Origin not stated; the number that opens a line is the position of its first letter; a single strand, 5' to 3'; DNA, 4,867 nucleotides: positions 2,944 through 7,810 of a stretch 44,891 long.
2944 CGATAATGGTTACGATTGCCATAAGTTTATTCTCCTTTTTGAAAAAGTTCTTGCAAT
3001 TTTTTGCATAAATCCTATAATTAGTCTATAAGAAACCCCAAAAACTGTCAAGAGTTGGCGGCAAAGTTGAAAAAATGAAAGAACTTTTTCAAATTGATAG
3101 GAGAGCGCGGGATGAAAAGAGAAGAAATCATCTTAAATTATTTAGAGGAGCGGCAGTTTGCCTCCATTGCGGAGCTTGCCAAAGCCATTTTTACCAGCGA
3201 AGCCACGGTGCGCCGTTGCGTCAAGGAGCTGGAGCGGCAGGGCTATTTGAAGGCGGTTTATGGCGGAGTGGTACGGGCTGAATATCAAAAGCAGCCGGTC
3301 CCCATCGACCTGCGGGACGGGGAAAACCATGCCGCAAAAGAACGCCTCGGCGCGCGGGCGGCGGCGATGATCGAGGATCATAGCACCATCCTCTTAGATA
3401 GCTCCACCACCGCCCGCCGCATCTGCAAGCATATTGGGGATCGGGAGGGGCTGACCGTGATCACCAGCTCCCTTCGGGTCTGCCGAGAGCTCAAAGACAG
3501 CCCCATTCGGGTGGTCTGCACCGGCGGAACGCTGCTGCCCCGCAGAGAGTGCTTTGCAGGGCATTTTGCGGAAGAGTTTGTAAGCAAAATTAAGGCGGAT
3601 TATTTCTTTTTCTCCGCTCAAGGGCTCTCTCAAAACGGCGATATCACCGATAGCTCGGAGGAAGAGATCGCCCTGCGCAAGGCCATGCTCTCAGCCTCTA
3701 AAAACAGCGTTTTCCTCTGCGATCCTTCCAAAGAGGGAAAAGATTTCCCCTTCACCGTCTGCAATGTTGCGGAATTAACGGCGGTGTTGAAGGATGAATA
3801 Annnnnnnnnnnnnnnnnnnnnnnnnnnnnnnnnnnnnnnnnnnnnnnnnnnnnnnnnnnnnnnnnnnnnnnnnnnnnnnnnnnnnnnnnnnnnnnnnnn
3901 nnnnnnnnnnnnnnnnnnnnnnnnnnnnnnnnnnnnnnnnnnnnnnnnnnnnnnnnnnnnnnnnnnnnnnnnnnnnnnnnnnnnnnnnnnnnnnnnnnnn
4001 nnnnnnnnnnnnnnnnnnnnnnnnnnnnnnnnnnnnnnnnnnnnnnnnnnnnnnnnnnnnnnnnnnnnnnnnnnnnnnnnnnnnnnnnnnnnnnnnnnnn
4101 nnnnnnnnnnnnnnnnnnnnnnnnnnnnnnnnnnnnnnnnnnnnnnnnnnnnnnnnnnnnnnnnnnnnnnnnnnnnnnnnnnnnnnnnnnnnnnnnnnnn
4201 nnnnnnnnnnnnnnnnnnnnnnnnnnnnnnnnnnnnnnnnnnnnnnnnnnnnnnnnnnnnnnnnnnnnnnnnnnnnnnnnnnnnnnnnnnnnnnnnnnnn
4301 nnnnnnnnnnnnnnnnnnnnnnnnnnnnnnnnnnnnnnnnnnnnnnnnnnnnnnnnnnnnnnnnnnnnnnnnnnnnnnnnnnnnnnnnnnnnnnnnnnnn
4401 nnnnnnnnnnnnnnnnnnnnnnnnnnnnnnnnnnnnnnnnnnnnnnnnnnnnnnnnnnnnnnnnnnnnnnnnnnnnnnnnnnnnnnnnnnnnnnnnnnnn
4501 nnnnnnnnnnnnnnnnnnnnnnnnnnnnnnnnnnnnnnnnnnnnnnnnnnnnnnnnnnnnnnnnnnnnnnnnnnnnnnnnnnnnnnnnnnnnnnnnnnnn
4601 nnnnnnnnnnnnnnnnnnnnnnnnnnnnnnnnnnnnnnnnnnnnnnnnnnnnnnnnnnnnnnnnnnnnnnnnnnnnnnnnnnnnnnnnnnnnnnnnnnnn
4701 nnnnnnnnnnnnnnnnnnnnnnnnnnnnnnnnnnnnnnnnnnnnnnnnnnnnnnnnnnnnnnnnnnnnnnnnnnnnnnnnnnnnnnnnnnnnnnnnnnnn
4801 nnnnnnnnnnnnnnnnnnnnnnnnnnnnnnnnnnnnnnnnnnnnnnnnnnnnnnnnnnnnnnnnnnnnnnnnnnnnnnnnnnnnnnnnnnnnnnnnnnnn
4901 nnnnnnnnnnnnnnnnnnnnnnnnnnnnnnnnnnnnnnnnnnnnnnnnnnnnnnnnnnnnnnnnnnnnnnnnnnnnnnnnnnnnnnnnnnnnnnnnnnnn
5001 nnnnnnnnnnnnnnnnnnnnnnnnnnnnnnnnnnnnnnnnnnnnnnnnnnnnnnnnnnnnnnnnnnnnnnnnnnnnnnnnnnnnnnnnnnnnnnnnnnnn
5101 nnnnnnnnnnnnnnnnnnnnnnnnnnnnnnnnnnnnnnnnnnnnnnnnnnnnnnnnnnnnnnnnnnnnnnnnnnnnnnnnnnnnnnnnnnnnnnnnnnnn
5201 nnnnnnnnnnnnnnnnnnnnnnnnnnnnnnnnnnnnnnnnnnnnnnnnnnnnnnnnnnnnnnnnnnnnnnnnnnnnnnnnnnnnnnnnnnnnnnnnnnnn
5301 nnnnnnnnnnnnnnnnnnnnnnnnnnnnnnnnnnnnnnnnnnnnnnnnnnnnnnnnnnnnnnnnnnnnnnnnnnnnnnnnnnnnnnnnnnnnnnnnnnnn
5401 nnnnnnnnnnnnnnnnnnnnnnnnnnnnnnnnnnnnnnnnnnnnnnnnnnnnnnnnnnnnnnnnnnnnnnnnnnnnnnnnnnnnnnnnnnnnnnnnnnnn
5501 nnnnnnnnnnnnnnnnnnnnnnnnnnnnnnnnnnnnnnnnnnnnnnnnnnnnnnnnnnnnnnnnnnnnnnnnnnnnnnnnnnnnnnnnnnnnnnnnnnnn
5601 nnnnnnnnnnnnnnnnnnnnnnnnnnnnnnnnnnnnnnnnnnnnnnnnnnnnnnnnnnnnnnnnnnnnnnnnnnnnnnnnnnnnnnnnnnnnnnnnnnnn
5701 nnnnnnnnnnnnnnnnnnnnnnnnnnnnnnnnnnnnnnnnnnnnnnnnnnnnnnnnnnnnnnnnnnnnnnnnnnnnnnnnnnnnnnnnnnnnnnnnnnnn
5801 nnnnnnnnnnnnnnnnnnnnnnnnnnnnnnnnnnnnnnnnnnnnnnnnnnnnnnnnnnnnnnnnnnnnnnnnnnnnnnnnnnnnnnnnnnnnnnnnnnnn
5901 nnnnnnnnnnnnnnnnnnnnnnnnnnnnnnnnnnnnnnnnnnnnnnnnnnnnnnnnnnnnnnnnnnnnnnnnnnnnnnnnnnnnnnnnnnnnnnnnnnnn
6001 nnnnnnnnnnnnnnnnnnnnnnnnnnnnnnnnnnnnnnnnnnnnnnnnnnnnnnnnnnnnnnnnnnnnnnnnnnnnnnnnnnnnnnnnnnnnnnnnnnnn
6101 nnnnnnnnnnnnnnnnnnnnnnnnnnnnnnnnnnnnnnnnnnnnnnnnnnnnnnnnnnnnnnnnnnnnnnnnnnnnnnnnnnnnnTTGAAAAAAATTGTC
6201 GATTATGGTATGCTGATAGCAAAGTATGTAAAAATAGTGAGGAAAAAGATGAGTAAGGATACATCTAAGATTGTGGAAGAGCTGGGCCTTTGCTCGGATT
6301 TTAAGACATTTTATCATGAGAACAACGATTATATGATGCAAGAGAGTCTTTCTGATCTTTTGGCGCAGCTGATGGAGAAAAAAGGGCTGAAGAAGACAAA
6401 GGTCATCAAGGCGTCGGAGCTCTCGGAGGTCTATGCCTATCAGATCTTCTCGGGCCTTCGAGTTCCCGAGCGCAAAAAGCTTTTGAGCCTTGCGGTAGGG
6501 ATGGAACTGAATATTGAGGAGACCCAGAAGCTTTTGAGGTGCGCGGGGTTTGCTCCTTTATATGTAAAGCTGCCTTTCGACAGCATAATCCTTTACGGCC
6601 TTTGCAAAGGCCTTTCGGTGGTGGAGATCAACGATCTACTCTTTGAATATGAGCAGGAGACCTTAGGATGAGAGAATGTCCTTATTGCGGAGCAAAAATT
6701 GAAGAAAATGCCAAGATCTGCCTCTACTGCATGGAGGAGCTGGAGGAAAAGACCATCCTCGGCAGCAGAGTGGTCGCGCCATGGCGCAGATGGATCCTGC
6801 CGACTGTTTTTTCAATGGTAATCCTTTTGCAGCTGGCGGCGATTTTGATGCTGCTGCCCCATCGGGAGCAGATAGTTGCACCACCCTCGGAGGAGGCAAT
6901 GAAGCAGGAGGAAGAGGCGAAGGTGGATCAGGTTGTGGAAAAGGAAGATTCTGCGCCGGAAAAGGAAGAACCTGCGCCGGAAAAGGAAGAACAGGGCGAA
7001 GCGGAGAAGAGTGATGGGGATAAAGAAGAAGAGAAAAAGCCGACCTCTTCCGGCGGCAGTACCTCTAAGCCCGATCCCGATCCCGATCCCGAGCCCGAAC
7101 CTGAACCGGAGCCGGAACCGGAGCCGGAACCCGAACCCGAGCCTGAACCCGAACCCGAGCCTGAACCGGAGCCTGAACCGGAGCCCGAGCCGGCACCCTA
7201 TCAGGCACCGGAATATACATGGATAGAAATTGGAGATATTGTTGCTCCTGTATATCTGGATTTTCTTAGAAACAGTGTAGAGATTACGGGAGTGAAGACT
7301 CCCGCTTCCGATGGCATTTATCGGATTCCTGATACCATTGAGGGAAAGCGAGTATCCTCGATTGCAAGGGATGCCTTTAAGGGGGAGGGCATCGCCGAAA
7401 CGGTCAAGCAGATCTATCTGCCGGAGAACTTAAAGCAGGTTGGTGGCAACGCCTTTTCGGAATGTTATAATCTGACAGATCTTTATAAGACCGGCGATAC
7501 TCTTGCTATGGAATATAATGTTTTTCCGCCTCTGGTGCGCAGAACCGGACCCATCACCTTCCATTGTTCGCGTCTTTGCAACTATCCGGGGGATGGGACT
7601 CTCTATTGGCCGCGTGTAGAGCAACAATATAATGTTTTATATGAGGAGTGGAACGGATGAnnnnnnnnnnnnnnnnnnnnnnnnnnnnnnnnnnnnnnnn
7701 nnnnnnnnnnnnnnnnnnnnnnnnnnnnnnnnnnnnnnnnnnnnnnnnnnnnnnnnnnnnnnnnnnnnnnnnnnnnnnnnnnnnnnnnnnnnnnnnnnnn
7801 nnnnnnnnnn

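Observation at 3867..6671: Second, expanded copy of the A/B module in its own AT-rich islet, with an extra leading gene and a shared divergent control region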

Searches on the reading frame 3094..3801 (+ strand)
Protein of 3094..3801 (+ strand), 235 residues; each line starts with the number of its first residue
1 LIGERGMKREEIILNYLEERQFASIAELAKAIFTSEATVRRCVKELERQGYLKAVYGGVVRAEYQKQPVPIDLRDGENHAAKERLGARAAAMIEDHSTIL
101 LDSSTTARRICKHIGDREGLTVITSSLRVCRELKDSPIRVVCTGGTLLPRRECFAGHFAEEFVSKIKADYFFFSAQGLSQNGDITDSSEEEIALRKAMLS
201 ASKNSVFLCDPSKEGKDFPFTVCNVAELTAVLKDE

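Call 6: search_protein_families(library=pfam, proteins=[window:3094-3801:+], max_evalue=0.1)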
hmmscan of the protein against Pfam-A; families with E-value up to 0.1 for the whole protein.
window:3094-3801:+ (235 aa): 24 families
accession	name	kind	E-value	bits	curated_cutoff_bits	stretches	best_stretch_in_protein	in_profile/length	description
PF00455.28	DeoRC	-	2.5e-41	141.7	31.8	1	77-234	1-159/160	DeoR C terminal sensor domain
PF08220.18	HTH_DeoR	-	6e-11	42.4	21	1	9-63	1-55/57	DeoR-like helix-turn-helix domain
PF13412.12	HTH_24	-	6e-09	35.8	21.9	1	13-53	8-48/48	Winged helix-turn-helix DNA-binding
PF09339.16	HTH_IclR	-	7.4e-06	26.1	22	1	13-53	8-49/52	IclR helix-turn-helix domain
PF01325.25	Fe_dep_repress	-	1.2e-05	25.9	26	1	12-54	12-54/60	Iron dependent repressor, N-terminal DNA binding domain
PF24101.1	eWH_GTF3C1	-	5.1e-05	23.4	30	1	5-56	5-65/110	GTF3C1, extended winged-helix domain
PF08279.18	HTH_11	-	9.9e-05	22.6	25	1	10-51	2-44/55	HTH domain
PF12802.13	MarR_2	-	0.00015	22.3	27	1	13-53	10-51/61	MarR family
PF13730.12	HTH_36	-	0.00025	21.2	25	1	20-52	23-55/55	Helix-turn-helix domain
PF01047.28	MarR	-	0.00043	20.6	24.6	1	13-52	8-47/59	MarR family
PF01418.23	HTH_6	-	0.00051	20.4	28.3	1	11-51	23-63/77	Helix-turn-helix domain, rpiR family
PF13404.12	HTH_AsnC-type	-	0.00065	19.9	27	1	13-47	8-42/42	AsnC-type helix-turn-helix domain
PF02082.26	Rrf2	-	0.0012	19.4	30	1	15-58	13-59/132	Iron-dependent Transcriptional regulator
PF13545.12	HTH_Crp_2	-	0.007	16.7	27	1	25-57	25-56/70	Crp-like helix-turn-helix domain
PF09012.17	FeoC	-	0.015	15.9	21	1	15-53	7-45/69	FeoC like transcriptional regulator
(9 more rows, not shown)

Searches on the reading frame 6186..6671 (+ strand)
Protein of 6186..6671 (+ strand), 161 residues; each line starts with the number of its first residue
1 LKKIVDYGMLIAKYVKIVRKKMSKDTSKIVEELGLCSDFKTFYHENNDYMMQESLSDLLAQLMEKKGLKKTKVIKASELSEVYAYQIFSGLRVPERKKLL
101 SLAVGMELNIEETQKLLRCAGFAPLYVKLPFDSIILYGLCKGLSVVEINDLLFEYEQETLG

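Call 6: search_protein_families(library=pfam, proteins=[window:6186-6671:+], max_evalue=0.1)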
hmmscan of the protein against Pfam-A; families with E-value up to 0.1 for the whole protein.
window:6186-6671:+ (161 aa): 2 families
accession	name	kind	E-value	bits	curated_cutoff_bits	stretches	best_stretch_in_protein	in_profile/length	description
PF13560.12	HTH_31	-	0.00016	22.3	27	1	55-113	2-61/64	Helix-turn-helix domain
PF00327.25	Ribosomal_L30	-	0.011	16.1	23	1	21-48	11-38/51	Ribosomal protein L30p/L7e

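Call 7: search_protein_families(library=padloc, proteins=[window:6186-6671:+], max_evalue=0.1)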
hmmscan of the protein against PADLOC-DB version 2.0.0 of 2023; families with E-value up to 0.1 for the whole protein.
window:6186-6671:+ (161 aa): 0 families

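Call 8: search_protein_families(library=phrogs, proteins=[window:6186-6671:+], max_evalue=0.1)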
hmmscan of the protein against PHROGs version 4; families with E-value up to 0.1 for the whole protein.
window:6186-6671:+ (161 aa): 2 families
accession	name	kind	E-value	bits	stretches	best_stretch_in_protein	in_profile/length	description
phrog_8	-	transcription regulation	0.0086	16.5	1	20-103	41-125/346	transcriptional regulator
phrog_2510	-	unknown function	0.037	14.7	1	13-70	16-73/219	-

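Call 9: search_protein_families(library=ncbifam, proteins=[window:6186-6671:+], max_evalue=0.1)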
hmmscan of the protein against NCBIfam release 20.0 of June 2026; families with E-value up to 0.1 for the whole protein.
window:6186-6671:+ (161 aa): 0 families

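Call 72: search_solved_structures(query=A6, max_evalue=5, show_alignments=2)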
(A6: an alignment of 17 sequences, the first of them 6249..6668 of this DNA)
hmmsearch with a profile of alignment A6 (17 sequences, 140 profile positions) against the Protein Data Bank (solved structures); distinct sequences matched with E-value up to 5: 3.
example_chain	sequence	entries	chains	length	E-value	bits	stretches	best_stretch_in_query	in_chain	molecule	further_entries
3op9_A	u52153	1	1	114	0.0027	21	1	28-93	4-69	Pli0006 protein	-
5byo_A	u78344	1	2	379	0.051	16.9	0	67-117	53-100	dTor_12x31L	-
4yxz_A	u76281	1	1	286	0.055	16.8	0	67-117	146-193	dTor_9x31L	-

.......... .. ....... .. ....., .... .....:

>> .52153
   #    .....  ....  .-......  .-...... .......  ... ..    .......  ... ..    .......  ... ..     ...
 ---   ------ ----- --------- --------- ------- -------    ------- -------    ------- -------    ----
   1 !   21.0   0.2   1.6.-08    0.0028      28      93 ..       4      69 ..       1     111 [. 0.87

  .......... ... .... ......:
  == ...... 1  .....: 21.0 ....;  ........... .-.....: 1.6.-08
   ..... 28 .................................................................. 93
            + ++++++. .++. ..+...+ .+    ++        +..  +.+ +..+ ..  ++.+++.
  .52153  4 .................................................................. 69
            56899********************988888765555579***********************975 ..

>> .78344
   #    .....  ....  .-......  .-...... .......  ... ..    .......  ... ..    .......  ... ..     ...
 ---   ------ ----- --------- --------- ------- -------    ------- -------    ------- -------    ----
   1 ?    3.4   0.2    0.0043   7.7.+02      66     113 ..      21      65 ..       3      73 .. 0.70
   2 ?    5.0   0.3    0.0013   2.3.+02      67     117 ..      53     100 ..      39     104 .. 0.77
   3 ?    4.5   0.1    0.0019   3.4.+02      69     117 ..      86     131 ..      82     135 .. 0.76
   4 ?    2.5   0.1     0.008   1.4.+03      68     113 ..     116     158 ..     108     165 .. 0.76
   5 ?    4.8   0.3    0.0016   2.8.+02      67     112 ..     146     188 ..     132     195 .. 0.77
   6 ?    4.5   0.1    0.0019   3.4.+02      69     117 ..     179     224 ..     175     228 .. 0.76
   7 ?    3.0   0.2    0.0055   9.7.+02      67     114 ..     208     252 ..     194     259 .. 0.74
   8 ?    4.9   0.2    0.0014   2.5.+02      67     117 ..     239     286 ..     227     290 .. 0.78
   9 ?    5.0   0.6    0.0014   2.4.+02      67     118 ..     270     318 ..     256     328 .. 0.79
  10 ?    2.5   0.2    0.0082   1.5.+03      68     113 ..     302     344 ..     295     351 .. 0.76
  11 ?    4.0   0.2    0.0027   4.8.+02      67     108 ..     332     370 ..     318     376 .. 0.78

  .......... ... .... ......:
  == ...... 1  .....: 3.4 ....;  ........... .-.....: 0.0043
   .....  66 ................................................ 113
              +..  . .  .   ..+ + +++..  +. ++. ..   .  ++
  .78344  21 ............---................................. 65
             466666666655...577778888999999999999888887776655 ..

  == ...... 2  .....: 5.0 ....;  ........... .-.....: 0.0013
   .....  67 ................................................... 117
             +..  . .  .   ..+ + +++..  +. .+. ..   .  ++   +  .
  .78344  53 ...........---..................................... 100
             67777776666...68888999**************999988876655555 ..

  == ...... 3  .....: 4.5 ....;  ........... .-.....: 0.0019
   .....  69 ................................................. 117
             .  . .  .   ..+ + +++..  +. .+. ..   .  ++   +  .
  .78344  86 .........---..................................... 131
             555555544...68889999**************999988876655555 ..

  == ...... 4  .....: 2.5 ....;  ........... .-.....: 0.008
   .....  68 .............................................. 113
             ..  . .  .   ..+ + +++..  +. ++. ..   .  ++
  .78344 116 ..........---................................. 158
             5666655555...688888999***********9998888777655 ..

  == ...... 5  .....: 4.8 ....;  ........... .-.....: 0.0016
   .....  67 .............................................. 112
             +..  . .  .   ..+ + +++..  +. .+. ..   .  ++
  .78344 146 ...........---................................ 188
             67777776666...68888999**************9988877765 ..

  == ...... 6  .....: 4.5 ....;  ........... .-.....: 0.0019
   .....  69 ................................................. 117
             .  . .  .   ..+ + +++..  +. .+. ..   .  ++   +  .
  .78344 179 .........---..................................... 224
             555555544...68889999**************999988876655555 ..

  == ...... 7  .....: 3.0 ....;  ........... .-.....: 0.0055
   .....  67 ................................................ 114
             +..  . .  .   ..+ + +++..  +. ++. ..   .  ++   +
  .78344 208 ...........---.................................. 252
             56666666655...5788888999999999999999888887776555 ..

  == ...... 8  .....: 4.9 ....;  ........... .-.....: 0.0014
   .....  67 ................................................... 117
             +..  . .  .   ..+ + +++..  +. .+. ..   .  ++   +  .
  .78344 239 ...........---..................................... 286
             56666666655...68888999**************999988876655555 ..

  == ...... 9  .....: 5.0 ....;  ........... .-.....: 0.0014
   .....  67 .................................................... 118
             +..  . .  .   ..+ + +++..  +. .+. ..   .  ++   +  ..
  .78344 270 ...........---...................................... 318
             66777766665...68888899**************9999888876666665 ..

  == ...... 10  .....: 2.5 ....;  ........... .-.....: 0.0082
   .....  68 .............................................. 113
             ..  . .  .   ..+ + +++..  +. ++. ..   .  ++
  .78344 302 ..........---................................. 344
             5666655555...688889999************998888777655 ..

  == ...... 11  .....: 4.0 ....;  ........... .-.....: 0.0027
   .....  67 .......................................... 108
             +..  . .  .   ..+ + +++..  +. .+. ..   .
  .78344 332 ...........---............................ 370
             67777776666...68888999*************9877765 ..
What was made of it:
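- On XRE / Cro-CI helix-turn-helix regulators (H): The family profile hits the XRE protein 3op9 at E=0.0027 over H residues 28-93 (call 72).
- The profile hits the XRE protein 3op9 at E=0.003 (call 72).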

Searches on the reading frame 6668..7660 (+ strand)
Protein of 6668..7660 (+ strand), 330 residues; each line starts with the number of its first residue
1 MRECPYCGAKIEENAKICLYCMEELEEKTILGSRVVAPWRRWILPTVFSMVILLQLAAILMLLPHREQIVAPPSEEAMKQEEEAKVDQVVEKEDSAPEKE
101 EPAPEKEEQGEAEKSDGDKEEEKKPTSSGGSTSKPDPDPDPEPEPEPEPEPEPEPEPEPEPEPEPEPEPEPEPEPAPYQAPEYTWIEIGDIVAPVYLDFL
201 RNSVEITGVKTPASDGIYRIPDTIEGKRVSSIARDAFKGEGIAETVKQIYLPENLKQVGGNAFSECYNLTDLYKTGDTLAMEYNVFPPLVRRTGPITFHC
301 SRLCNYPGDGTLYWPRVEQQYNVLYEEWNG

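Call 6: search_protein_families(library=pfam, proteins=[window:6668-7660:+], max_evalue=0.1)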
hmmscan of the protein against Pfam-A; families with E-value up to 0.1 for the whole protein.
window:6668-7660:+ (330 aa): 9 families
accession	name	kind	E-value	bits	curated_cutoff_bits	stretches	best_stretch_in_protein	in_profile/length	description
PF13248.11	Zn_ribbon_3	-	0.0001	22.1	27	1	1-21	2-22/26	zinc-ribbon domain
PF13240.11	Zn_Ribbon_1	-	0.00014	22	25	1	4-21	2-19/23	zinc-ribbon domain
PF05887.16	Trypan_PARP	-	0.00016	22.1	100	1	129-182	55-108/134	Procyclic acidic repetitive protein (PARP)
PF13306.12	LRR_5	-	0.00043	20.6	27.7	1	228-276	21-65/127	BspA type Leucine rich repeat region (6 copies)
PF18912.6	DZR_2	-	0.0047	17.2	27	1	3-26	9-32/56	Double zinc ribbon domain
PF12773.13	DZR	-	0.0052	17.4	27.3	1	4-24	1-21/45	Double zinc ribbon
PF22251.1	PFF1_TM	-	0.012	15.6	32.3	1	50-186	100-235/300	Vacuolar membrane protease, transmembrane domain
PF10571.15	UPF0547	-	0.032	14.8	29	1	2-21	1-20/26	Uncharacterised protein family UPF0547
PF10812.13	DUF2561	-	0.032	14.7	27.8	1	38-114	60-136/202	Protein of unknown function (DUF2561)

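Call 7: search_protein_families(library=padloc, proteins=[window:6668-7660:+], max_evalue=0.1)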
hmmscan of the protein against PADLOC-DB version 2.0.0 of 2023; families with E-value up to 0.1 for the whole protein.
window:6668-7660:+ (330 aa): 1 family
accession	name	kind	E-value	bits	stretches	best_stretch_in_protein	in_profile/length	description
PDLC04061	PD-T4-6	-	7.1e-05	20.5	1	51-175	366-478/510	-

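Call 8: search_protein_families(library=phrogs, proteins=[window:6668-7660:+], max_evalue=0.1)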
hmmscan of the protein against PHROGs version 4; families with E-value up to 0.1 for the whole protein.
window:6668-7660:+ (330 aa): 5 families
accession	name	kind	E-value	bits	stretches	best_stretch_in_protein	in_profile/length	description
phrog_8436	-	unknown function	0.00011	23.3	1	1-28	63-90/110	-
phrog_7187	-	unknown function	0.0009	19.7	1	123-177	366-423/527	-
phrog_35892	-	unknown function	0.011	14.4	1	213-284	71-139/1181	-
phrog_9700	-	unknown function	0.032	14.1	1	3-28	8-33/483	-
phrog_18805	-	unknown function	0.081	12.7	0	227-276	318-363/457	-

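Call 9: search_protein_families(library=ncbifam, proteins=[window:6668-7660:+], max_evalue=0.1)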
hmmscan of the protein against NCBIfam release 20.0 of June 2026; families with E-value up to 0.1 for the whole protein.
window:6668-7660:+ (330 aa): 9 families
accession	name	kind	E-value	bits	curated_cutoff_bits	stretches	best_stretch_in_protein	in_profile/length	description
NF037973.1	metallo_SslE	exception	1.6e-07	29.1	3000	1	121-180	32-91/1519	lipoprotein metalloprotease SslE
TIGR02927.1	SucB_Actino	equivalog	0.00079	18.3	423.45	1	131-219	206-296/579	2-oxoglutarate dehydrogenase, E2 component, dihydrolipoamide succinyltransferase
NF005844.0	PRK07764.1-3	equivalog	0.0066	15.3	964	1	60-174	359-474/841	DNA polymerase III subunit gamma and tau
NF053815.1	teico_TcaA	equivalog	0.034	13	550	1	1-29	1-29/463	membrane-associated protein TcaA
NF041620.1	MXAN_5187_fam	hypoth_equivalog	0.046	13.4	200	1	66-179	334-460/601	MXAN_5187 family protein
NF005846.3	PRK07764.1-6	equivalog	0.052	12.6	625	1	76-189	446-558/628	DNA polymerase III subunit gamma and tau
NF047418.1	teichoic_AuxB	equivalog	0.058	12.4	300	1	51-124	135-209/345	lipoteichoic acid stability factor AuxB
NF001607.0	PRK00398.1-4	equivalog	0.08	12.7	89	0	4-11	31-38/53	DNA-directed RNA polymerase subunit P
NF034186.3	PRK14891.1-1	equivalog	0.088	12.7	73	0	2-13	2-13/51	50S ribosomal protein L24e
